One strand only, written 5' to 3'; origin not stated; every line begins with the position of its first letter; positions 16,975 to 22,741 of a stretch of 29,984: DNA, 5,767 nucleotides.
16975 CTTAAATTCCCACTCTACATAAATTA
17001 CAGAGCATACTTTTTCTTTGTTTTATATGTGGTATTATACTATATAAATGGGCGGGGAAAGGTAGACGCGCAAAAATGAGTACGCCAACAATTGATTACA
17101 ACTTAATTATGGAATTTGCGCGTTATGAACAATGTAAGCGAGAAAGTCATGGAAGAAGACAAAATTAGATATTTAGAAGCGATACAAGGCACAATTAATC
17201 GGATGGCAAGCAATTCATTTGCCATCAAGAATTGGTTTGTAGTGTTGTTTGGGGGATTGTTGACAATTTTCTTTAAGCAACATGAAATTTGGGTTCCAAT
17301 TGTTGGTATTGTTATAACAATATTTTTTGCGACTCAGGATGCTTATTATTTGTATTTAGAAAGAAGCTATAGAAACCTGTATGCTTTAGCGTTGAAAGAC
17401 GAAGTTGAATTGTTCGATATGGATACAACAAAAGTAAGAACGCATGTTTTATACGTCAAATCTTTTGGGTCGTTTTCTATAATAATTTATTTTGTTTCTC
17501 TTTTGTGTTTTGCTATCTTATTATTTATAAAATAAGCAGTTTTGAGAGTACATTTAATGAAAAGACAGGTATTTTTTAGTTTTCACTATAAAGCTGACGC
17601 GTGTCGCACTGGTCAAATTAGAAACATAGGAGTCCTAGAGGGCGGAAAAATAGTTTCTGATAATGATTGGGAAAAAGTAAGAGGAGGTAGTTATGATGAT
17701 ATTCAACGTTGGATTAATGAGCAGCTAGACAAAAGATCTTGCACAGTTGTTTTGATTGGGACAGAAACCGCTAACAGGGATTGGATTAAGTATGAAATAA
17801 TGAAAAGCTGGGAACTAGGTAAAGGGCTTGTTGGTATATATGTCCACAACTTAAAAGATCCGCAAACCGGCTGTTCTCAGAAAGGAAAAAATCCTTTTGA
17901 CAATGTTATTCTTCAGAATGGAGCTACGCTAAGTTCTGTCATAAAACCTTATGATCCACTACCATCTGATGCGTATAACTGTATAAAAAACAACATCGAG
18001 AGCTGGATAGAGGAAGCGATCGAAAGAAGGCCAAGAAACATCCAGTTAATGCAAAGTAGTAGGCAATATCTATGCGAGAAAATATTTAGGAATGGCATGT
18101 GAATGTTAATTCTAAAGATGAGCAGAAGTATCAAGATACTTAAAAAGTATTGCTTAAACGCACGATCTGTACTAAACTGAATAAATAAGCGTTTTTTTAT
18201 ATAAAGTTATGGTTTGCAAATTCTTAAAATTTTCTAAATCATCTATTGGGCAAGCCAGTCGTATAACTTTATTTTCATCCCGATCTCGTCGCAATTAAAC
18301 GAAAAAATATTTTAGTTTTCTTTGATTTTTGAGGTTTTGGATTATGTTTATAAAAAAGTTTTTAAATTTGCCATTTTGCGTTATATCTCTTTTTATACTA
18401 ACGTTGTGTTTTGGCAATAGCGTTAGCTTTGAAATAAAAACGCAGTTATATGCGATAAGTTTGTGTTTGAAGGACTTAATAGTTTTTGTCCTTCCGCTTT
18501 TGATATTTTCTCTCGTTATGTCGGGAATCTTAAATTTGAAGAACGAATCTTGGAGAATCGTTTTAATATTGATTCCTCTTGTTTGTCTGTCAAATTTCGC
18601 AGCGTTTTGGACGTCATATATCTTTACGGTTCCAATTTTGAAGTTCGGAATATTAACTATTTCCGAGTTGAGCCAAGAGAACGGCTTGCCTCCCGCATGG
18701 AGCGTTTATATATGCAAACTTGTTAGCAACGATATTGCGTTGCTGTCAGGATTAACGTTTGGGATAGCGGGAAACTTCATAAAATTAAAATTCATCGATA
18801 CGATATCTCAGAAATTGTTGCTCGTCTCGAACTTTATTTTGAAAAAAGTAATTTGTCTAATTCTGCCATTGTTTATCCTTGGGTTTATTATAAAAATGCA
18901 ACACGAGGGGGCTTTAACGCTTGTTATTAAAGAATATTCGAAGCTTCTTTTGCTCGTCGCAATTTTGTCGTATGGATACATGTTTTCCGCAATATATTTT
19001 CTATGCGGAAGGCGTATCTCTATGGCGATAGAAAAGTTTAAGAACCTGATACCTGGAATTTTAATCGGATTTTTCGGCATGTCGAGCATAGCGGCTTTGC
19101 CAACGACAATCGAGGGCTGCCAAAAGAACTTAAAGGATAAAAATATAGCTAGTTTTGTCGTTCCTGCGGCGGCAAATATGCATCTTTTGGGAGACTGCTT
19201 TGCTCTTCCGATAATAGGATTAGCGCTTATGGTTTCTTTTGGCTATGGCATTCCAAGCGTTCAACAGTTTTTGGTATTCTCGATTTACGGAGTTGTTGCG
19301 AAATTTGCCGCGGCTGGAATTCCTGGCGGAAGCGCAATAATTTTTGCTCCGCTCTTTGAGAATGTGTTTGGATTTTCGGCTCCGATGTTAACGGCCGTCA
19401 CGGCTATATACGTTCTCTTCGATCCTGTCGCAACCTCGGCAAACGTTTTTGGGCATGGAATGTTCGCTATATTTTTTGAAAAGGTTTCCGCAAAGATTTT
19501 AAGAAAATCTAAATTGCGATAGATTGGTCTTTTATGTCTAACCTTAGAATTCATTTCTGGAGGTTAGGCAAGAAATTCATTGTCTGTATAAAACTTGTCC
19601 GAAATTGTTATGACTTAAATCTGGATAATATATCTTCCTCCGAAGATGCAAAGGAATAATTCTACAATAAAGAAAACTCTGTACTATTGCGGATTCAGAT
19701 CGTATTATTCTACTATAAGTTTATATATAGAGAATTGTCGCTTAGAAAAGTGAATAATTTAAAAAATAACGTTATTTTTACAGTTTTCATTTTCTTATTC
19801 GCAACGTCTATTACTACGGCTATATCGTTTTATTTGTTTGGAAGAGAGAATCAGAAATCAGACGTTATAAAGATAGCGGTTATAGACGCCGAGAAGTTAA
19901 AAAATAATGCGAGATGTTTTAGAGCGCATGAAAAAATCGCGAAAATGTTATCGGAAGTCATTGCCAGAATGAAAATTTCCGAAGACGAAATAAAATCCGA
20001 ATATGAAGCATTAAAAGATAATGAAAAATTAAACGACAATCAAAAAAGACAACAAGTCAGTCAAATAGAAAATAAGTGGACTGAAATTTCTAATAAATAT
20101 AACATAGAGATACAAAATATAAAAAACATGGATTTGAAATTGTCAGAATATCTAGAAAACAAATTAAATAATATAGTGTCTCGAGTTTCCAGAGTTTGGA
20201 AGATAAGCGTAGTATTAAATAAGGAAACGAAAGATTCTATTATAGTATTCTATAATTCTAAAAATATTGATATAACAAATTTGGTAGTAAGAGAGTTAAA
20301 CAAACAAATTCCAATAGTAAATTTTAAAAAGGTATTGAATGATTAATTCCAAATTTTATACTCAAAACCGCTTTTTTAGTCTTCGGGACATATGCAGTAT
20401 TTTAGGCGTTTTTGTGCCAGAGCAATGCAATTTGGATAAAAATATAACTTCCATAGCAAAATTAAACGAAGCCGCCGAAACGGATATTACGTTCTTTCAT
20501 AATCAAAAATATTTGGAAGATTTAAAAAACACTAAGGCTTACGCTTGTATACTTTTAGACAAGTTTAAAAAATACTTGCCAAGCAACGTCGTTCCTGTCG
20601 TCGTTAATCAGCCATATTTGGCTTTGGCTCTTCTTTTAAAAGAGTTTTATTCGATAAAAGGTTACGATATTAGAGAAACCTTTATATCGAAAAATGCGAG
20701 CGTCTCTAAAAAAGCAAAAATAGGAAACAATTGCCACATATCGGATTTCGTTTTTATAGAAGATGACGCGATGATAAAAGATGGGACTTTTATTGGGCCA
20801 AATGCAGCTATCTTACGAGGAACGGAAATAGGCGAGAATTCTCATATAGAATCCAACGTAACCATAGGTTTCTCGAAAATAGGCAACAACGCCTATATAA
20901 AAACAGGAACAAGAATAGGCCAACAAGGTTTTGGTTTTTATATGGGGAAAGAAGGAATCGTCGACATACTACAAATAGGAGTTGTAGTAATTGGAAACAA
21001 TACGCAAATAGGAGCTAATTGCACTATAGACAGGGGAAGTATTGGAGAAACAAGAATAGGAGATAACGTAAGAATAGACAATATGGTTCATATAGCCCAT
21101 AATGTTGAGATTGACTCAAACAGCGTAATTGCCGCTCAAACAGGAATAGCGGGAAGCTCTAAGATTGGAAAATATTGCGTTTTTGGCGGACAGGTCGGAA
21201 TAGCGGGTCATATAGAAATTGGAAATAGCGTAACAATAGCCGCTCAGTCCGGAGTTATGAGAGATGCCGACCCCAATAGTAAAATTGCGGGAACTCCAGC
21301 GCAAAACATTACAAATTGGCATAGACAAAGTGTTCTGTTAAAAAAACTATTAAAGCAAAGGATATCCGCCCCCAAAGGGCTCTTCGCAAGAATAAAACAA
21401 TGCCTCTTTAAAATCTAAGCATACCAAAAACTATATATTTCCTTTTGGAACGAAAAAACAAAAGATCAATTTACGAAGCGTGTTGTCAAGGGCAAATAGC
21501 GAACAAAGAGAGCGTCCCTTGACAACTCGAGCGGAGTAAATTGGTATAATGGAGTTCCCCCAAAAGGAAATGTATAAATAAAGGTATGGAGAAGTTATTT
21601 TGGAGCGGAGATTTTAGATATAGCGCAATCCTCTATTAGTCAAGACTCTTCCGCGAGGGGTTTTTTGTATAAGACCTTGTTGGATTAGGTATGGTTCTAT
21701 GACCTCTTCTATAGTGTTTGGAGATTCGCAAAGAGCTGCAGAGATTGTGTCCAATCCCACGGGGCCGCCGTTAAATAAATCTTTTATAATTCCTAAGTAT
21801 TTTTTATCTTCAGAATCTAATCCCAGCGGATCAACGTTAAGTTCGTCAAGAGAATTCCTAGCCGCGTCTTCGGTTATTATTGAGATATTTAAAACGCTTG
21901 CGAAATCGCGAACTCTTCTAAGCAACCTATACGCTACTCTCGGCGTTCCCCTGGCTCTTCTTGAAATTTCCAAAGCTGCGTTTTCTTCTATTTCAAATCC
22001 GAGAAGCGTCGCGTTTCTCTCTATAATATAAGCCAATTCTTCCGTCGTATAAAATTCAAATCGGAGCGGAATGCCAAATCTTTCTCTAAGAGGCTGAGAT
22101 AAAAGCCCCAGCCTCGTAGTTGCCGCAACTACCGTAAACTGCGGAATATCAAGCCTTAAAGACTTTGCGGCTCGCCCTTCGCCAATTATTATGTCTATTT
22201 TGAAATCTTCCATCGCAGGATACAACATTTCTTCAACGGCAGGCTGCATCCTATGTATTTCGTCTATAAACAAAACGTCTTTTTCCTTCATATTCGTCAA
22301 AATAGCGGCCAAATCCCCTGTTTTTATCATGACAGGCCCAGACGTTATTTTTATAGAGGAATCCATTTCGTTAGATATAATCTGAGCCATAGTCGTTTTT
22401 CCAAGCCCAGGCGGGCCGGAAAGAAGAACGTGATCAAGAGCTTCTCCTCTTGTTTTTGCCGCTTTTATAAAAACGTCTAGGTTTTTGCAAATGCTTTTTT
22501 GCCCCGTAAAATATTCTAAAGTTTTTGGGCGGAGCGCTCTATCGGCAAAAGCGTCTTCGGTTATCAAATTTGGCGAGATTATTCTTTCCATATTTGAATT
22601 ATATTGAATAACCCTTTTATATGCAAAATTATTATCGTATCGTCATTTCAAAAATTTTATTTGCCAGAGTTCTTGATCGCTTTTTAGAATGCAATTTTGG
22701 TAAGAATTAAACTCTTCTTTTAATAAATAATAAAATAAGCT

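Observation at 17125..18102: Intact 3-TM protein + ThsB-like TIR pair: candidate non-canonical Thoeris-like antiphage system in an endosymbiont-like genome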

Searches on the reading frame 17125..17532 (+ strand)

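Call 6: search_protein_families(library=pfam, proteins=[window:17125-17532:+], max_evalue=1)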
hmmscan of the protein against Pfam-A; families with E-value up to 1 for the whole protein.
window:17125-17532:+ (136 aa): 1 family
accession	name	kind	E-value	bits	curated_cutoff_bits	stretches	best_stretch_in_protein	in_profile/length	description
PF11683.13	DUF3278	-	0.052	14.1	26.6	1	21-123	27-127/130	Protein of unknown function (DUF3278)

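Call 7: search_protein_families(library=padloc, proteins=[window:17125-17532:+], max_evalue=1)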
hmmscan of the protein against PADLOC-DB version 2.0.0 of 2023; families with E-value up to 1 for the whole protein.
window:17125-17532:+ (136 aa): 4 families
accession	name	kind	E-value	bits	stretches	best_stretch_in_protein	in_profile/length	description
PDLC04686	PDC-M50A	-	1.4e-27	94.6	1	9-134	1-129/134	-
PDLC04685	PDC-M50A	-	6.2e-25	85.9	1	9-135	1-126/130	-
PDLC04687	PDC-M50A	-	1e-13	49.5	1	7-131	6-135/144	-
PDLC04684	PDC-M50A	-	3.8e-10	38.4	1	10-135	9-138/159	-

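Call 8: search_protein_families(library=ncbifam, proteins=[window:17125-17532:+], max_evalue=1)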
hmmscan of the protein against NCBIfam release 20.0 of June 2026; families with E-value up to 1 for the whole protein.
window:17125-17532:+ (136 aa): 0 families

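Call 10: search_protein_families(library=phrogs, proteins=[window:17125-17532:+], max_evalue=0.1)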
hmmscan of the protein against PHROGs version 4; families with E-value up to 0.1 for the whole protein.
window:17125-17532:+ (136 aa): 2 families
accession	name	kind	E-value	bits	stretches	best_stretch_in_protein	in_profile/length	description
phrog_19896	-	unknown function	5.4e-20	73.2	1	10-133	3-132/135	-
phrog_7321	-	unknown function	0.02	16.1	1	27-72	35-79/149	-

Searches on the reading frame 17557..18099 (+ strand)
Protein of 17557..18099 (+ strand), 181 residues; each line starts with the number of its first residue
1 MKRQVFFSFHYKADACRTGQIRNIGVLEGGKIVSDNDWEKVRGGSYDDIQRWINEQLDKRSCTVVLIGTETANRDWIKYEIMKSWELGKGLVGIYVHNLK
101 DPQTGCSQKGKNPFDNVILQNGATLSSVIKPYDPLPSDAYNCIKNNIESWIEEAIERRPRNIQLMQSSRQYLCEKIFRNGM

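Call 6: search_protein_families(library=pfam, proteins=[window:17557-18099:+], max_evalue=1)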
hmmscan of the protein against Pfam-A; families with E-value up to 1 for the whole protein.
window:17557-18099:+ (181 aa): 3 families
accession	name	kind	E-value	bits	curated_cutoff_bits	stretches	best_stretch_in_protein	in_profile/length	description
PF08937.16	ThsB_TIR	-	1.1e-24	87.2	21.2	1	6-100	1-99/100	Thoeris protein ThsB, TIR-like domain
PF13676.11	TIR_2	-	0.0049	17.8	28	1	46-103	37-99/122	TIR domain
PF17417.8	Glycoprot_B_PH2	-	0.22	12.3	23.7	1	122-170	27-74/97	Herpesvirus Glycoprotein B PH-like domain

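Call 7: search_protein_families(library=padloc, proteins=[window:17557-18099:+], max_evalue=1)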
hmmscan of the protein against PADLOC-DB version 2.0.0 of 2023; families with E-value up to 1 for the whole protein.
window:17557-18099:+ (181 aa): 5 families
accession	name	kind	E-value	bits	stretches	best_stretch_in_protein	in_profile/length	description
PDLC00433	ThsB1|ThsB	-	1.9e-69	230.9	1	1-159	1-162/164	TIR-like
PDLC04688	PDC-M50B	-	1.2e-60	202.4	1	1-158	1-159/162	-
PDLC00431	ThsB1|ThsB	-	8.3e-53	177.1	1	1-158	1-160/162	TIR-like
PDLC00418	ThsB1|ThsB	-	5.4e-08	30.8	1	2-102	4-106/155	TIR-like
PDLC00438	ThsB1|ThsB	-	0.016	13.2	1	1-73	1-72/206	TIR-like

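Call 8: search_protein_families(library=ncbifam, proteins=[window:17557-18099:+], max_evalue=1)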
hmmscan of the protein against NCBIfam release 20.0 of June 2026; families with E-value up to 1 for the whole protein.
window:17557-18099:+ (181 aa): 0 families

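Call 10: search_protein_families(library=phrogs, proteins=[window:17557-18099:+], max_evalue=0.1)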
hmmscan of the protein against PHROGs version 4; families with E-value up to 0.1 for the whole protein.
window:17557-18099:+ (181 aa): 2 families
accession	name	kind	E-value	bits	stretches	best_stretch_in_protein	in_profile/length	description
phrog_6988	-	unknown function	3.1e-09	37.8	1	47-100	53-106/135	-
phrog_13658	-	unknown function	1e-06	29.6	1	1-86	1-83/198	-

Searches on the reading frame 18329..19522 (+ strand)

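Call 18: search_protein_families(library=pfam, proteins=[window:18329-19522:+], max_evalue=0.001)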
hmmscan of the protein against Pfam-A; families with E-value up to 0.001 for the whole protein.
window:18329-19522:+ (397 aa): 1 family
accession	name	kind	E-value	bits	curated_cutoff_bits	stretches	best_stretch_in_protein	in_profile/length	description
PF00375.23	SDF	-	4.6e-31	108.6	27.9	1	22-385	9-386/387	Sodium:dicarboxylate symporter family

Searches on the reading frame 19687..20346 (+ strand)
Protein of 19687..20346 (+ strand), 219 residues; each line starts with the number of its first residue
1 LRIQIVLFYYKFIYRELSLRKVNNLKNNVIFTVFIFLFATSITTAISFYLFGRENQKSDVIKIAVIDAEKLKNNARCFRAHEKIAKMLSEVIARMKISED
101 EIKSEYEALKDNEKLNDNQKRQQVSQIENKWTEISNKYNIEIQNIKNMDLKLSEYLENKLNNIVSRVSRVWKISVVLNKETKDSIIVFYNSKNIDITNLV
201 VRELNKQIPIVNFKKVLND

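Call 18: search_protein_families(library=pfam, proteins=[window:19687-20346:+], max_evalue=0.001)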
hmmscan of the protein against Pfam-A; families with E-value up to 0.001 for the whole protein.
window:19687-20346:+ (219 aa): 1 family
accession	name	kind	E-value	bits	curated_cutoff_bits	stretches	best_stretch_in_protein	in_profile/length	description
PF03938.19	OmpH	-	7.5e-13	49.3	32.4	1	62-204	1-141/141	Outer membrane protein (OmpH-like)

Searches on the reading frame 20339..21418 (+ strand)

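Call 18: search_protein_families(library=pfam, proteins=[window:20339-21418:+], max_evalue=0.001)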
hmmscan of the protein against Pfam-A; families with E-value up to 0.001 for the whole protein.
window:20339-21418:+ (359 aa): 6 families
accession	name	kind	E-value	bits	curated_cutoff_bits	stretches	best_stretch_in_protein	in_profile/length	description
PF00132.30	Hexapep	-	2e-34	116.3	27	3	144-177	2-35/36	Bacterial transferase hexapeptide (six repeats)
PF04613.19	LpxD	-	3e-18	65.8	30.8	1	35-101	3-69/70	UDP-3-O-[3-hydroxymyristoyl] glucosamine N-acyltransferase, LpxD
PF25084.1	LbH_EIF2B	-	2.8e-14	53.4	54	3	216-296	22-101/105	EIF2B subunit epsilon LbH domain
PF14602.12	Hexapep_2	-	3.2e-12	46.4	27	1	148-176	6-32/34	Hexapeptide repeat of succinyl-transferase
PF25087.1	GMPPB_C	-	7.5e-07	29.3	39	0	118-194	3-78/110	GMPPB C-terminal domain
PF24894.1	Hexapep_GlmU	-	0.00043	20.8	23.3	0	106-168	27-87/104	GlmU-like, C-terminal hexapeptide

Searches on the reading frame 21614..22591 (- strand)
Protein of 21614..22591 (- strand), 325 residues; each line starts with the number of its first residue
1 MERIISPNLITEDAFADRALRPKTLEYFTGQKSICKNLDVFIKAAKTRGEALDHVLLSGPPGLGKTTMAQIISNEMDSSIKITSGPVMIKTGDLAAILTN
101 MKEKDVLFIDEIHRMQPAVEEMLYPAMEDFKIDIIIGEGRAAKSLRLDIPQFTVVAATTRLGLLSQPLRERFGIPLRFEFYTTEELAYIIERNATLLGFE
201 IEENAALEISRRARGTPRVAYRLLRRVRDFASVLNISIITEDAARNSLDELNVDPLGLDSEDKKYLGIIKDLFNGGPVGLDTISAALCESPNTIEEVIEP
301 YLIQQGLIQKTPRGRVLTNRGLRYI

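Call 18: search_protein_families(library=pfam, proteins=[window:21614-22591:-], max_evalue=0.001)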
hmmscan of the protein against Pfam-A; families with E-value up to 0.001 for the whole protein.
window:21614-22591:- (325 aa): 18 families
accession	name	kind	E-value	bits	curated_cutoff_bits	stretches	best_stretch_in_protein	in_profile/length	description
PF05496.18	RuvB_N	-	2.3e-76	255.4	27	1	20-177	1-158/159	Holliday junction DNA helicase RuvB P-loop domain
PF17864.7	AAA_lid_4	-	1.5e-27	95.6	27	1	181-254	1-74/74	RuvB AAA lid domain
PF05491.19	RuvB_C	-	3.5e-26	91.4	24.7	1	256-325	2-71/72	RuvB C-terminal winged helix domain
PF00004.35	AAA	-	4.3e-20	72.9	21.2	1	55-178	1-129/131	ATPase family associated with various cellular activities (AAA)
PF07728.20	AAA_5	-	2.4e-11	44.3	22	1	54-172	1-139/139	AAA domain (dynein-related subfamily)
PF07726.17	AAA_3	-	1.5e-05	25.4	27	1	54-134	1-93/131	ATPase family associated with various cellular activities (AAA)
PF20720.3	nSTAND3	-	2.2e-05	24.7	27.2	1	45-111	10-73/155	Novel STAND NTPase 3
PF01078.27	Mg_chelatase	-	2.6e-05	24.1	20.3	0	53-73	23-43/207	Magnesium chelatase, subunit ChlI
PF05673.19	DUF815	-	2.7e-05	23.9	23.8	0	31-112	37-116/249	Protein of unknown function (DUF815)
PF00910.28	RNA_helicase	-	4.4e-05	24.4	21.5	1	55-130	1-70/105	RNA helicase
PF03266.21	NTPase_1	-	4.5e-05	23.8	23.9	0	54-79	1-26/168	NTPase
PF00158.32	Sigma54_activat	-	6.2e-05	23.2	20.2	0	103-139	93-128/168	Sigma-54 interaction domain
PF13173.12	AAA_14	-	7.8e-05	23.1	27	1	55-135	5-94/129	AAA domain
PF13191.12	AAA_16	-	0.00024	22.1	32.6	0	48-78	21-50/167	AAA ATPase domain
PF06068.19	TIP49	-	0.00039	20.2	23.8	0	27-83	25-81/347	TIP49 P-loop domain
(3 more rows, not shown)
